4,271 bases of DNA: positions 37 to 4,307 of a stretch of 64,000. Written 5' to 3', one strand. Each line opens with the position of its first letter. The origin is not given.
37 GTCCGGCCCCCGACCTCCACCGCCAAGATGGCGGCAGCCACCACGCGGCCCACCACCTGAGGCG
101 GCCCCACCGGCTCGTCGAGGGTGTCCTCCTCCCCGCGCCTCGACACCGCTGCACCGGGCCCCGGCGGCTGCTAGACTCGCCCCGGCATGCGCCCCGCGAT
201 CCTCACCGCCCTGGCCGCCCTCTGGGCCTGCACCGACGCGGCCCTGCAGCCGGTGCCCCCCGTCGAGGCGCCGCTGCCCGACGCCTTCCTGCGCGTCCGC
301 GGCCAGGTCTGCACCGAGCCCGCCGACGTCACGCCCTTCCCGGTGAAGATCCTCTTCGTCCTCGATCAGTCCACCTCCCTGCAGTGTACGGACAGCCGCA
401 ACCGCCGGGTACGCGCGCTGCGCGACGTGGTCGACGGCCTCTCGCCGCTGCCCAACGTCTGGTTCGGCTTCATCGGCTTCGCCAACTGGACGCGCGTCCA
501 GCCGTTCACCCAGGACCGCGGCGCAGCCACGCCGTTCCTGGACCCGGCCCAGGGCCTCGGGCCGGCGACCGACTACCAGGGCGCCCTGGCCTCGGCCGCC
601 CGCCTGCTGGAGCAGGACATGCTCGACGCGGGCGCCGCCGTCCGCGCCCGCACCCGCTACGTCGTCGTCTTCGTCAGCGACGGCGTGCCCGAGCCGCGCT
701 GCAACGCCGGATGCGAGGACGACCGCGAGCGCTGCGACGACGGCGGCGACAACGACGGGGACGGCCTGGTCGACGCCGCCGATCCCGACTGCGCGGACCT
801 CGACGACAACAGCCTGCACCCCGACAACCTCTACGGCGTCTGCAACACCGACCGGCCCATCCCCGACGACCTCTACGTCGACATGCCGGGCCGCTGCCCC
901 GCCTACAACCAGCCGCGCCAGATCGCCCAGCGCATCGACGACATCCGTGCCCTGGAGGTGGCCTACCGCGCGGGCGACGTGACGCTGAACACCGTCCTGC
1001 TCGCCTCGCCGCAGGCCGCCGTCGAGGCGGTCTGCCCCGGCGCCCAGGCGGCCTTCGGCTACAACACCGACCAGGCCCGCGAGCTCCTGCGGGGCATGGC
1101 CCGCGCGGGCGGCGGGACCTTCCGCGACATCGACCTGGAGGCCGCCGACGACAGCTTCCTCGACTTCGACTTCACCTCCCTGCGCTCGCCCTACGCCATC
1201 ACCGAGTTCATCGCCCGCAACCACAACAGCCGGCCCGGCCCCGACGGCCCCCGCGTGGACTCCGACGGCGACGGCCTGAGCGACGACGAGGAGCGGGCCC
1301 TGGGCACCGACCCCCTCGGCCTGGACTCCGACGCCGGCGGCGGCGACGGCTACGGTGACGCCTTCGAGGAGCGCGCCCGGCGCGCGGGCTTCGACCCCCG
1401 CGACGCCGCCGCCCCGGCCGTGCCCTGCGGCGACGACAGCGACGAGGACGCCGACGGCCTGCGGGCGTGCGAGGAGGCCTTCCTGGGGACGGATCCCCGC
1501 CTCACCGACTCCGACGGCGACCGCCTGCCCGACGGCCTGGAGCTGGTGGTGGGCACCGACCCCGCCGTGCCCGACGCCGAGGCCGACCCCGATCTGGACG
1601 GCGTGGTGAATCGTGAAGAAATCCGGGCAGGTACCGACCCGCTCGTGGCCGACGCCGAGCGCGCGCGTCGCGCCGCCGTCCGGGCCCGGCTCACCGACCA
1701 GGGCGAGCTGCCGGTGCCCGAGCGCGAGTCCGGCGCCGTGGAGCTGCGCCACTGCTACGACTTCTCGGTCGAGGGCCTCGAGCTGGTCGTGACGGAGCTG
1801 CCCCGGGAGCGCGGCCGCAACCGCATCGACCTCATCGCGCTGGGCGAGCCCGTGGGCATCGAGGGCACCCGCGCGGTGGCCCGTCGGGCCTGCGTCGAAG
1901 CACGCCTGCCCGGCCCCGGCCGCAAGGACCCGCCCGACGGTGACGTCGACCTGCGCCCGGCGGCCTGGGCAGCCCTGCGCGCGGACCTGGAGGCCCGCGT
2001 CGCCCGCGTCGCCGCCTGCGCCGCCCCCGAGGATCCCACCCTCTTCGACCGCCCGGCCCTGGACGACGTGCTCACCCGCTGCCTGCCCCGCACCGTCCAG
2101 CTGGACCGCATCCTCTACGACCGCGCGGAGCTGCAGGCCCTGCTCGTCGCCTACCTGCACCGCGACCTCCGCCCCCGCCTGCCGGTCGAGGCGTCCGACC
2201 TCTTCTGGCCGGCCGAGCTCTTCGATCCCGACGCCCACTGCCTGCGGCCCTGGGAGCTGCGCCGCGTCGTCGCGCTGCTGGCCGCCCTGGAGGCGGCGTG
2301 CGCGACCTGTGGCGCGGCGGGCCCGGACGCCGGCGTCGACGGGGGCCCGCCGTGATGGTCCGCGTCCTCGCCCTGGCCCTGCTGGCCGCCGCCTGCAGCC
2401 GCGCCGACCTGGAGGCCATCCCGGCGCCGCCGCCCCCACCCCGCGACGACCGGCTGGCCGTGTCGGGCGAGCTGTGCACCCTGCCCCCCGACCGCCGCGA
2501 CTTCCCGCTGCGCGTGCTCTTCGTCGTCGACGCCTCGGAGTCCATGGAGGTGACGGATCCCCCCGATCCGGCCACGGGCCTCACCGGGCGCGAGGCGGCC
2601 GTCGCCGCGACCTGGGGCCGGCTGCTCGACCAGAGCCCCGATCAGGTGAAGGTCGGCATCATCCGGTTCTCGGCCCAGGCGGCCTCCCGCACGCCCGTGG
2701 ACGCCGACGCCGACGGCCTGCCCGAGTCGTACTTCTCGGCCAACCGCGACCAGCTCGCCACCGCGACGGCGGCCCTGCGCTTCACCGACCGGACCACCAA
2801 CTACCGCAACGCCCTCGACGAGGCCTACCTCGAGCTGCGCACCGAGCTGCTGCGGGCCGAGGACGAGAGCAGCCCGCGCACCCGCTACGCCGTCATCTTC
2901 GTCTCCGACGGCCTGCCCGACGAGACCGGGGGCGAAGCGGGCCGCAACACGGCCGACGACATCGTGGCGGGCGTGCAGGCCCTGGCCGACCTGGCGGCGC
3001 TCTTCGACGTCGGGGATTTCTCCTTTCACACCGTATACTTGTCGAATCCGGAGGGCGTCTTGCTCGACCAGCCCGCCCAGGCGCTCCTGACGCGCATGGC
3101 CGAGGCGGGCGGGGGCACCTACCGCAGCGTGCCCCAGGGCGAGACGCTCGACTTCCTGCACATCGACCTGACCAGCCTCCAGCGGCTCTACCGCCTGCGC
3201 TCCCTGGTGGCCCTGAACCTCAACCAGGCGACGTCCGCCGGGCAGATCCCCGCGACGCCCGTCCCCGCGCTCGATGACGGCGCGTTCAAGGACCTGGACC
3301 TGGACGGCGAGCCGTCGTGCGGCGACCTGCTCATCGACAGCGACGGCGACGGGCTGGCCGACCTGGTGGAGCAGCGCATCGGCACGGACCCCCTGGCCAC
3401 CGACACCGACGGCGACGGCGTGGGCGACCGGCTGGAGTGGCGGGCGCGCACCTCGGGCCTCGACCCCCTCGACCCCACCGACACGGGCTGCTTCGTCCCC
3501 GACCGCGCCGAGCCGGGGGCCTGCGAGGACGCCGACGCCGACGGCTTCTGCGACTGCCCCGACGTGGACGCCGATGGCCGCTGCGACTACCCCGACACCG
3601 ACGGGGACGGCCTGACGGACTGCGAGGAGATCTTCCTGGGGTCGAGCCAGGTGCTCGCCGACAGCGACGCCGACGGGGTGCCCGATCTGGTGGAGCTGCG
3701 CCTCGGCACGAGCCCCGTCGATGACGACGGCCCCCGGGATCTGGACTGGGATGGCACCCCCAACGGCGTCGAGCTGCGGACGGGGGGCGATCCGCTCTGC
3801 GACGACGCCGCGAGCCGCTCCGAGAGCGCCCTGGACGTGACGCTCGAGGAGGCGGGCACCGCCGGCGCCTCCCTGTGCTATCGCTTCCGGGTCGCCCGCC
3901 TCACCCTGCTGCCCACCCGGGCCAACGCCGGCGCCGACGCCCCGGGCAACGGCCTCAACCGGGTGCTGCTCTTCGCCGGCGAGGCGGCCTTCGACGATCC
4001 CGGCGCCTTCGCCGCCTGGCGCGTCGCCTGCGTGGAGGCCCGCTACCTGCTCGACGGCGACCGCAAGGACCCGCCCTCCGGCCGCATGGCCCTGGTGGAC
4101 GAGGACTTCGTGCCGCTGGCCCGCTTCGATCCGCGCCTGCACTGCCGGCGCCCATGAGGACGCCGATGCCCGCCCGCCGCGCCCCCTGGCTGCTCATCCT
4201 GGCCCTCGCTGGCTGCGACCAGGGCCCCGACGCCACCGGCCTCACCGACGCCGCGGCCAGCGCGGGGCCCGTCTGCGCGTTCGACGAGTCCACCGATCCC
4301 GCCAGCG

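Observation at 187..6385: Translationally coupled three-gene operon: two paralogous vWA-TSP3 lipoproteins plus a PPC-repeat lipoprotein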

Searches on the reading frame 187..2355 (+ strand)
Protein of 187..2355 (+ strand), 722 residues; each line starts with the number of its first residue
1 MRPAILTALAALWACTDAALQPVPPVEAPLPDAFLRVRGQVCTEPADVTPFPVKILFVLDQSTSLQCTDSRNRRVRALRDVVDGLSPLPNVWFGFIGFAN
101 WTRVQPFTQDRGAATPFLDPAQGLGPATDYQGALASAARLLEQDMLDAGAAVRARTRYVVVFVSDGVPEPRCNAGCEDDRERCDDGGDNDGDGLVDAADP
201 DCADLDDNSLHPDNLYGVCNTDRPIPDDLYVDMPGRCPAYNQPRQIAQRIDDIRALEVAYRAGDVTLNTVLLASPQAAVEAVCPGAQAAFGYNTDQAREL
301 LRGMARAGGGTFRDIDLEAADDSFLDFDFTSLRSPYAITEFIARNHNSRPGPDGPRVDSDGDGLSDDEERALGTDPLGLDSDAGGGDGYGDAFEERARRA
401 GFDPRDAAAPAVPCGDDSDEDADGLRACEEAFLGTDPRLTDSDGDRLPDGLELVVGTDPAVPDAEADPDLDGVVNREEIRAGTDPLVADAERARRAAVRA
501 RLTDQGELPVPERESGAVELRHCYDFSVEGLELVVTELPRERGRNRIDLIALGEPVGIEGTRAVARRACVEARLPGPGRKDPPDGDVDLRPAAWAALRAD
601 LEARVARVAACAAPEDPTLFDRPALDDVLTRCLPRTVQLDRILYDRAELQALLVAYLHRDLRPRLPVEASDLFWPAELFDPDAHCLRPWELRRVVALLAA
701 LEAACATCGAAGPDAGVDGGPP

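Call 7: search_protein_families(library=pfam, proteins=[window:187-2355:+], max_evalue=0.1)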
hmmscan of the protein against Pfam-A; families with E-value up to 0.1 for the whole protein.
window:187-2355:+ (722 aa): 4 families
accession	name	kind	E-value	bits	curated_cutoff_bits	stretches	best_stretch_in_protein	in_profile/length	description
PF18884.5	TSP3_bac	-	1.5e-13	50.8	25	2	358-377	1-20/22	Bacterial TSP3 repeat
PF13519.12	VWA_2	-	2e-07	32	27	1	55-166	1-106/107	von Willebrand factor type A domain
PF00092.34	VWA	-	0.031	14.9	23.8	1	55-168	2-115/174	von Willebrand factor type A domain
PF09105.16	SelB-wing_1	-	0.083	13.1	25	0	287-309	24-46/59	Elongation factor SelB, winged helix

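Call 8: search_protein_families(library=ncbifam, proteins=[window:187-2355:+], max_evalue=0.1)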
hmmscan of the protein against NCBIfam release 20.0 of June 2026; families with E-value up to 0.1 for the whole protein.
window:187-2355:+ (722 aa): 4 families
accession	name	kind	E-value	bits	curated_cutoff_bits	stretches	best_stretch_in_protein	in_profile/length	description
NF047639.1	throspo3_MtsD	equivalog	7.9e-51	173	800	2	73-580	101-616/651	cell-cell cohesion protein MtsD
NF033765.2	gliding_CglD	equivalog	3.6e-10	38.3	400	2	343-452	191-299/1124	adventurous gliding motility lipoprotein CglD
NF033662.1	acid_disulf_rpt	repeat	1.3e-05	24.8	41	1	178-204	2-28/32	acidic double-disulfide repeat-containing protein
NF047506.1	VWA_BatB_Lepto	exception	0.0068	15.6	350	1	53-118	86-153/324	VWA domain-containing protein BatB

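Call 23: find_homologous_proteins(query=window:187-2355:+)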
Query window:187-2355:+ (722 aa): 820 proteins with E <= 0.001 among 8000 candidates; the best 120 are listed.
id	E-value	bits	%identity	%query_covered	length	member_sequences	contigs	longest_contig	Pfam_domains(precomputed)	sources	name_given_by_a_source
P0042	0.0e+0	1620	100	100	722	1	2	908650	PF13519.13,PF18884.6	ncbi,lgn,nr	ncbi:MAG: VWA domain-containing protein [Myxococcales bacterium]|nr:VWA domain-containing protein [M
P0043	0.0e+0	1220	76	98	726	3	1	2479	PF13519.13,PF18884.6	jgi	-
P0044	1.4e-283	961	64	97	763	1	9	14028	PF13519.13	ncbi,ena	-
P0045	1.4e-277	941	63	96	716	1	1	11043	PF13519.13,PF18884.6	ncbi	-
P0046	1.1e-276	938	62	97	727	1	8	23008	PF13519.13,PF18884.6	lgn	-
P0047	1.5e-273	928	61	100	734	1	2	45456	PF13519.13,PF18884.6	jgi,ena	jgi:hypothetical protein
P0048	6.9e-272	922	62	98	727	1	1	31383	PF13519.13,PF18884.6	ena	-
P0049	6.1e-271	919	61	98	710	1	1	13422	PF13519.13,PF18884.6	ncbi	-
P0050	1.3e-270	918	60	96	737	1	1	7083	PF13519.13,PF18884.6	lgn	-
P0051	1.8e-268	911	61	99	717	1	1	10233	PF13519.13,PF18884.6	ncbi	-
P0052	1.0e-266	905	61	95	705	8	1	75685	PF13519.13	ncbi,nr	ncbi:MAG: VWA domain-containing protein [Myxococcales bacterium]|nr:VWA domain-containing protein [M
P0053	2.5e-264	897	60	97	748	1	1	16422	PF13519.13,PF18884.6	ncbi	-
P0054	6.4e-263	893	57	99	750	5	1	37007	PF13519.13,PF18884.6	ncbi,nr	ncbi:MAG: VWA domain-containing protein [Myxococcota bacterium]|nr:VWA domain-containing protein [My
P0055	1.4e-261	888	56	100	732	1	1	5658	PF13519.13,PF18884.6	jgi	jgi:hypothetical protein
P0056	8.0e-257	872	59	98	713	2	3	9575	PF13519.13,PF18884.6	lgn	-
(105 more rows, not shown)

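Call 24: find_encoding_contigs(protein=P0042, flank=10000, max_places=2)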
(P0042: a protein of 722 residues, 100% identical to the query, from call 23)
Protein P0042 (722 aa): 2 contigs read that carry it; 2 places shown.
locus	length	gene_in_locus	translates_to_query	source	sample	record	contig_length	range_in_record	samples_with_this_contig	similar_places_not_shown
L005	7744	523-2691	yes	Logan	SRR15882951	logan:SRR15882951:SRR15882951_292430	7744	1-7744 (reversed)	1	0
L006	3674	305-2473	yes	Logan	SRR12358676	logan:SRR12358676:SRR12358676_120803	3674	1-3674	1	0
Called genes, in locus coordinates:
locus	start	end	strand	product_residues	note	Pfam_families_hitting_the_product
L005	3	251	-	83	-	?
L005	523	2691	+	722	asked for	PF13519:VWA_2, PF18884:TSP3_bac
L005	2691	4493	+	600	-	PF13519:VWA_2 (weak), PF18884:TSP3_bac (faint)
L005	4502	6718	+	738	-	-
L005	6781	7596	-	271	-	-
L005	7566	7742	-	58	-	?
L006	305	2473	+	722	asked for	PF13519:VWA_2, PF18884:TSP3_bac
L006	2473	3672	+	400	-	?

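Call 69: predict_structure(alignment_id=A5)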
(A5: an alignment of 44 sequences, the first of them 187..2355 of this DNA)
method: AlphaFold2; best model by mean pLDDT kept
length: 722 residues; sequences in the alignment: 44
mean_pLDDT: 85.5   pTM: 0.69
mean pLDDT of the five models: 85.5, 85.0, 84.3, 83.0, 82.3
residues with pLDDT >= 90: 398; 70-90: 202; 50-70: 106; < 50: 16
segments of 3 or more residues with pLDDT < 50: 172-174, 716-722
pLDDT, mean of each block of 10 residues (from residue 1): 77 60 66 94 85 92 84 89 88 90 90 88 73 91 93 88 77 54 70 66 61 53 54 53 83 92 91 87 76 80 90 87 75 82 96 93 96 93 80 94 90 87 94 95 96 96 96 96 93 90 96 91 97 92 95 82 94 91 95 96 95 88 94 94 94 96 94 96 94 95 85 50 44
secondary structure, 60 per line:
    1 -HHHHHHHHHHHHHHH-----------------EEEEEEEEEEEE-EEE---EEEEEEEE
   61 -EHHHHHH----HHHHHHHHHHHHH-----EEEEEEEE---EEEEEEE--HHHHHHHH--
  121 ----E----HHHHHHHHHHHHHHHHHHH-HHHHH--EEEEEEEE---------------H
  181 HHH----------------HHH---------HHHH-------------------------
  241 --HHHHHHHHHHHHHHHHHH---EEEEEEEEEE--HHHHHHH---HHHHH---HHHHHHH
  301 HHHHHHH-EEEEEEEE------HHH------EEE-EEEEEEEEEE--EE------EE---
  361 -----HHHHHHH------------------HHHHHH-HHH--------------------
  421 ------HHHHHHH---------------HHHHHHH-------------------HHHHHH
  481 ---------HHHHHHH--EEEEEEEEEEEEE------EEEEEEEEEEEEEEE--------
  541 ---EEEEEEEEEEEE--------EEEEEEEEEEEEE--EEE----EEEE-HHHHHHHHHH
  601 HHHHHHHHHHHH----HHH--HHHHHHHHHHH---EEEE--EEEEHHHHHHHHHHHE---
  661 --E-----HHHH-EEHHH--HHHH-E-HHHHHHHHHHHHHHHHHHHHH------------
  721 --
elements in order (helices of 4 or more, strands of 3 or more residues): H2-16 E34-45 E47-49 E53-60 H63-68 H73-85 E91-98 E102-108 H111-118 H130-148 H150-154 E157-164 H180-183 H212-215 H243-260 E264-273 H276-282 H286-290 H294-307 E309-316 E332-334 E336-345 H366-372 H391-396 H427-433 H449-455 H475-480 H490-496 E499-511 E518-532 E544-555 E564-576 E579-581 E586-589 H591-612 H622-632 E636-639 E642-645 H646-656 H669-672 H681-684 H688-708

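Call 71: fold_search(model_id=the predicted structure, library=pdb)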
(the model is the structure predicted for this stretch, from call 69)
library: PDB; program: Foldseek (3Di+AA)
matches with E <= 10: 701; with E <= 0.001: 126
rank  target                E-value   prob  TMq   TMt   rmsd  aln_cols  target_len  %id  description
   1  6to1                  8.2e-08  1.00  0.21  0.26  14.0       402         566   14  Crystal structure of three N-terminal domains of the type V pili tip protein Mfa5 from Porphyromonas gingivalis (released 2020-12-02)
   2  9c4f_I                2.4e-07  1.00  0.21  0.73   4.4       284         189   15  Infectious B19V capsid (released 2024-10-16)
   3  6fpy_A                2.4e-07  1.00  0.21  0.25  12.2       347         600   11  Inter-alpha-inhibitor heavy chain 1, wild type (released 2019-02-27)
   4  7ba2_A                2.8e-07  1.00  0.22  0.35   8.3       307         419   12  D319A mutant of the PilB minor pilin from Streptococcus sanguinis (released 2021-04-28)
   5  6tnj                  6.0e-07  1.00  0.21  0.46  10.0       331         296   13  Crystal structure of the vWF domain of the type V pili tip protein Mfa5 from Porphyromonas gingivalis (released 2020-12-02)
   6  8fz4_A                9.7e-07  1.00  0.20  0.71   4.5       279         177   12  The von Willebrand factor A domain of Anthrax toxin receptor 2 (released 2023-03-01)
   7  6fpy_B                1.2e-06  1.00  0.21  0.25   9.1       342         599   11  Inter-alpha-inhibitor heavy chain 1, wild type (released 2019-02-27)
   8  6fpz_A                1.4e-06  1.00  0.21  0.25  11.7       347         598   10  Inter-alpha-inhibitor heavy chain 1, D298A (released 2019-02-27)
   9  8ft8                  1.6e-06  1.00  0.19  0.50   5.5       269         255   12  The von Willebrand factor A domain of human capillary morphogenesis gene II, flexibly fused to the 1TEL crystallization  (released 2023-03-01)
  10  7b7p_A                2.1e-06  1.00  0.21  0.33   8.5       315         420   13  PilB minor pilin from Streptococcus sanguinis (released 2021-04-28)
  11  8fzu_A                2.2e-06  1.00  0.19  0.50   5.6       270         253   12  The von Willebrand factor A domain of human capillary morphogenesis gene II, flexibly fused to the 1TEL crystallizatio (released 2023-07-19)
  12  7ba2_B                2.2e-06  1.00  0.21  0.33   8.4       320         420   11  D319A mutant of the PilB minor pilin from Streptococcus sanguinis (released 2021-04-28)
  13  1sht                  3.3e-06  1.00  0.18  0.64   6.2       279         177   12  Crystal Structure of the von Willebrand factor A domain of human capillary morphogenesis protein 2: an anthrax toxin rec (released 2004-04-13)
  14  9doc                  3.5e-06  1.00  0.20  0.51   5.5       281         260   12  The von Willebrand factor A domain of human capillary morphogenesis gene II, flexibly fused to the 1TEL crystallization  (released 2024-11-06)
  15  6m3y                  4.6e-06  1.00  0.22  0.20  17.4       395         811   12  Crystal structure of pilus adhesin, SpaC from Lactobacillus rhamnosus GG - open conformation (released 2020-07-29)
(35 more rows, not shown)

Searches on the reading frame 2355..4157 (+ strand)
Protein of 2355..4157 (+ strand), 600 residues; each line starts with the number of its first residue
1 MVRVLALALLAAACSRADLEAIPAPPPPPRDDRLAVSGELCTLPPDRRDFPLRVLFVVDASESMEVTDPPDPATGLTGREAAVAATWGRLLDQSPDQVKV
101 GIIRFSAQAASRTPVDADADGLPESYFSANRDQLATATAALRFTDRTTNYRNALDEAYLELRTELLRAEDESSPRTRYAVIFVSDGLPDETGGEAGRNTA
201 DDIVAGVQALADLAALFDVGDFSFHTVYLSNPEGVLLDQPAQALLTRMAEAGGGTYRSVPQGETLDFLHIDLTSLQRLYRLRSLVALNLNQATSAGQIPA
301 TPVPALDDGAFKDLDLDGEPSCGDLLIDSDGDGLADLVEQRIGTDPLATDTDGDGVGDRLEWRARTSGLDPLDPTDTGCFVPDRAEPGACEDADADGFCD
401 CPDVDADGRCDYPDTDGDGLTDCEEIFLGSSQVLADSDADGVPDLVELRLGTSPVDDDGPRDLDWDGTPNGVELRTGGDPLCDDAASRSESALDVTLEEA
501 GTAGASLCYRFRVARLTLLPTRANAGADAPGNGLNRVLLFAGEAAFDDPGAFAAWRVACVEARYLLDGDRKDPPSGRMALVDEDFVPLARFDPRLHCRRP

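Call 7: search_protein_families(library=pfam, proteins=[window:2355-4157:+], max_evalue=0.1)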
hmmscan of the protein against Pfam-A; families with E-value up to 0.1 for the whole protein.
window:2355-4157:+ (600 aa): 3 families
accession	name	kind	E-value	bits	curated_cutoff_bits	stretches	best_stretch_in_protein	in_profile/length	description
PF13519.12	VWA_2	-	2.5e-07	31.7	27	1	54-186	1-106/107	von Willebrand factor type A domain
PF18884.5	TSP3_bac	-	8.5e-07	29.1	25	2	328-347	1-20/22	Bacterial TSP3 repeat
PF00092.34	VWA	-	0.0064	17.2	23.8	1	54-190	2-117/174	von Willebrand factor type A domain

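Call 8: search_protein_families(library=ncbifam, proteins=[window:2355-4157:+], max_evalue=0.1)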
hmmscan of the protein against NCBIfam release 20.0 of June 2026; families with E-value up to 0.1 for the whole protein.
window:2355-4157:+ (600 aa): 2 families
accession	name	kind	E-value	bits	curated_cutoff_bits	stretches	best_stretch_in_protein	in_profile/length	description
NF047639.1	throspo3_MtsD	equivalog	2.3e-41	141.7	800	3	390-586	438-631/651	cell-cell cohesion protein MtsD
NF033765.2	gliding_CglD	equivalog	4.8e-09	34.6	400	1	327-425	206-299/1124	adventurous gliding motility lipoprotein CglD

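Call 44: find_encoding_contigs(protein=window:2355-4157:+, flank=10000, max_places=4)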
Protein window:2355-4157:+ (600 aa): 1 contig read that carries it; 1 place shown.
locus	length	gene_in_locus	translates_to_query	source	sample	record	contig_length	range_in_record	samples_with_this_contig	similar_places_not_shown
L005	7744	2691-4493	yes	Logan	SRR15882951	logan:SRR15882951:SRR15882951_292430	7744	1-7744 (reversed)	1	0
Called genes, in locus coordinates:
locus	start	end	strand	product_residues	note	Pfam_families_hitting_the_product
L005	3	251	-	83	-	?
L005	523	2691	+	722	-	PF13519:VWA_2, PF18884:TSP3_bac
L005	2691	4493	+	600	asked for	PF13519:VWA_2 (weak), PF18884:TSP3_bac (faint)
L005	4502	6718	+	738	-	-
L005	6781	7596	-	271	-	-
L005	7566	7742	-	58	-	?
